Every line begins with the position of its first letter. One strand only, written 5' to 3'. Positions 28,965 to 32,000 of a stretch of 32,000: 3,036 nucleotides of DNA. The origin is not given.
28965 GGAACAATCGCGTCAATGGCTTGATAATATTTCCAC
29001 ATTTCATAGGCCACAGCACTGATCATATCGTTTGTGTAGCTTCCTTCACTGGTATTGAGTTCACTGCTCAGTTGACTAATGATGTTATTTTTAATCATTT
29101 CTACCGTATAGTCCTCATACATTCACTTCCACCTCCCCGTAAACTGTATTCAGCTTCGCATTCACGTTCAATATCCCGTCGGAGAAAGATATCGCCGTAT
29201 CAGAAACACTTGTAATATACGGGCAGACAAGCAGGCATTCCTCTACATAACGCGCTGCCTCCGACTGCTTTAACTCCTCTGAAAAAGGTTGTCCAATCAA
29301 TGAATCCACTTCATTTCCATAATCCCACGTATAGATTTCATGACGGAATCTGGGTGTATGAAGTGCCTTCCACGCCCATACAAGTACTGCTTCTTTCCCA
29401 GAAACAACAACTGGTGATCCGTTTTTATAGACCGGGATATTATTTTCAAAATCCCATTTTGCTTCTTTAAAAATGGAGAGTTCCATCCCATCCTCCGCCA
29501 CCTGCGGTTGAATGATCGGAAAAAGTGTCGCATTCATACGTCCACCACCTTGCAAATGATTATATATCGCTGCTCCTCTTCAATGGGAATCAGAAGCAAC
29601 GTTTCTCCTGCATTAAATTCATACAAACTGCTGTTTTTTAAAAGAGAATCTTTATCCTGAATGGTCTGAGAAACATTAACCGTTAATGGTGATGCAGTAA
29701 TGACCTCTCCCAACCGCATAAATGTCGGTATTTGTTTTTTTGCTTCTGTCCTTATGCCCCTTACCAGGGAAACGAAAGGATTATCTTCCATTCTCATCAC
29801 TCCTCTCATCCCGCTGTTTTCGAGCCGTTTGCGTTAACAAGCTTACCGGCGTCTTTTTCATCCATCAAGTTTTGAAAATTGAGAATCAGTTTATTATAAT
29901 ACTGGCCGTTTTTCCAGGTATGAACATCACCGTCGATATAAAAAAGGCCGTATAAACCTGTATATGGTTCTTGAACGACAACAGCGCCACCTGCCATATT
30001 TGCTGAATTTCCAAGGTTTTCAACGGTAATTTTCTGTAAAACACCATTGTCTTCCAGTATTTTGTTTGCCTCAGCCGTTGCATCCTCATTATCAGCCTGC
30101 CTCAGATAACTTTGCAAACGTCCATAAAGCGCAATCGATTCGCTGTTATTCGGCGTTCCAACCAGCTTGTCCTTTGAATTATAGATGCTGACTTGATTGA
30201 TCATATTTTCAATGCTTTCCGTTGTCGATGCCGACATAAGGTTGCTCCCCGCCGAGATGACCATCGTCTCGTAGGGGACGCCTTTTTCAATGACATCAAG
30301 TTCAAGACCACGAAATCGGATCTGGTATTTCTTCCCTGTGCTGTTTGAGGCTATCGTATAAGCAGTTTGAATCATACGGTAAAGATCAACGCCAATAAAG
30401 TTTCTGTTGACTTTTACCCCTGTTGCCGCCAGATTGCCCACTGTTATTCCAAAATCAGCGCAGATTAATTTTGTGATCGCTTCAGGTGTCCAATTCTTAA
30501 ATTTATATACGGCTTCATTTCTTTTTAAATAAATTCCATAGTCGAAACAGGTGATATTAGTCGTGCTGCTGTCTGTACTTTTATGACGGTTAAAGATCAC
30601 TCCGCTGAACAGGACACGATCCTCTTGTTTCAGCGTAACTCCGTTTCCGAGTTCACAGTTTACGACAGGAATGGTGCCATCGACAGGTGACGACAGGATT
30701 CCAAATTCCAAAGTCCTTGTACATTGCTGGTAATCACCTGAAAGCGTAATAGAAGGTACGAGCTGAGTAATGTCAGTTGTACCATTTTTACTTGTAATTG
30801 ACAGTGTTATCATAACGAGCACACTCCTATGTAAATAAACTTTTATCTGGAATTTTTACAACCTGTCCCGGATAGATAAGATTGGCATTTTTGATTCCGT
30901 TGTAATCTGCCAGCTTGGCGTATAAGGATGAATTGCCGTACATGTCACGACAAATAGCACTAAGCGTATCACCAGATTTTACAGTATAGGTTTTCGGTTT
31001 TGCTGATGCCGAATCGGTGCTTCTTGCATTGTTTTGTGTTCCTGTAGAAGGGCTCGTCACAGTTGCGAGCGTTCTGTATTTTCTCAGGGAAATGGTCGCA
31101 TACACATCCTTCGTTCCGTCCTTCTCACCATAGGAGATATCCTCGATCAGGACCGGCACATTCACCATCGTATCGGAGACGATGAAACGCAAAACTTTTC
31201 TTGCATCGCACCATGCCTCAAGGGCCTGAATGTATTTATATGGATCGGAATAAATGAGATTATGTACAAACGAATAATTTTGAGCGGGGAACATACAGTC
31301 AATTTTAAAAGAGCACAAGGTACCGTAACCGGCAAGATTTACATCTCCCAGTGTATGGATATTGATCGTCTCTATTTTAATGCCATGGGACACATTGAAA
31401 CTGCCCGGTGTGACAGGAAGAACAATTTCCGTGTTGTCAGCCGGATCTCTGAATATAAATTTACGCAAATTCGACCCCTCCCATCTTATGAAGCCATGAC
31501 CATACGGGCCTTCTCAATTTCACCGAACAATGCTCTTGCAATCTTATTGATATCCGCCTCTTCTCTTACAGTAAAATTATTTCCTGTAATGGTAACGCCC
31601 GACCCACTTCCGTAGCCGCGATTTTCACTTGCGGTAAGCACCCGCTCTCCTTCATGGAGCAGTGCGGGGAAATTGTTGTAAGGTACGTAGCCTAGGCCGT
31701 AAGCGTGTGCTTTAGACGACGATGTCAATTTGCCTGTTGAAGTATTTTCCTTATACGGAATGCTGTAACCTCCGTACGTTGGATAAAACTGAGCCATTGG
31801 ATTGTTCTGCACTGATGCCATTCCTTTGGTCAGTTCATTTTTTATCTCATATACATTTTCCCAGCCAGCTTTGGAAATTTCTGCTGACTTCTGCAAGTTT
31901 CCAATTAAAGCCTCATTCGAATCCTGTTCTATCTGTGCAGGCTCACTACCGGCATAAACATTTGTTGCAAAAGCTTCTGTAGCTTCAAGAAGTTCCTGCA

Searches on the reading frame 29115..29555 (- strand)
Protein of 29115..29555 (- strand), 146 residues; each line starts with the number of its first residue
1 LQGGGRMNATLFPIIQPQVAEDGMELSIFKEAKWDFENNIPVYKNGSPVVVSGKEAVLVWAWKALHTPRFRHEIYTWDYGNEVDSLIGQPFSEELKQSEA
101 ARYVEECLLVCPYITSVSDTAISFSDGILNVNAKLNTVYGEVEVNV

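Call 50: search_protein_families(library=phrogs, proteins=[window:29115-29555:-], max_evalue=0.00001)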
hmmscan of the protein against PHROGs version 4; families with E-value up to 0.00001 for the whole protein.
window:29115-29555:- (146 aa): 1 family
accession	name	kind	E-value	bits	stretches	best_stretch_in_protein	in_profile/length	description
phrog_120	-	tail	8.6e-33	115.4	1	2-145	24-173/303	baseplate wedge subunit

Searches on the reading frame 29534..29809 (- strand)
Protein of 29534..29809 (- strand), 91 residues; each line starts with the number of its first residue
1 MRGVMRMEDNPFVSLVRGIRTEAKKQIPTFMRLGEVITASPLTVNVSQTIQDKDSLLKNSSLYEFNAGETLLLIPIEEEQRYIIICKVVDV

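Call 87: find_encoding_contigs(protein=window:29534-29809:-, flank=10000, max_places=3)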
Protein window:29534-29809:- (91 aa): no gene with exactly this product is on record in the collection.

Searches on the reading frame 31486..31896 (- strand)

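Call 50: search_protein_families(library=phrogs, proteins=[window:31486-31896:-], max_evalue=0.00001)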
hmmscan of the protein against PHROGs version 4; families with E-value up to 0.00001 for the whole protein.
window:31486-31896:- (136 aa): 2 families
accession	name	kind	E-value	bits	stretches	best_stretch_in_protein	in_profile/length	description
phrog_33570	-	unknown function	3.6e-19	69.7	1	8-132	550-682/686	-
phrog_991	-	tail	5.4e-06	25.2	1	18-133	811-920/1966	tail length tape measure protein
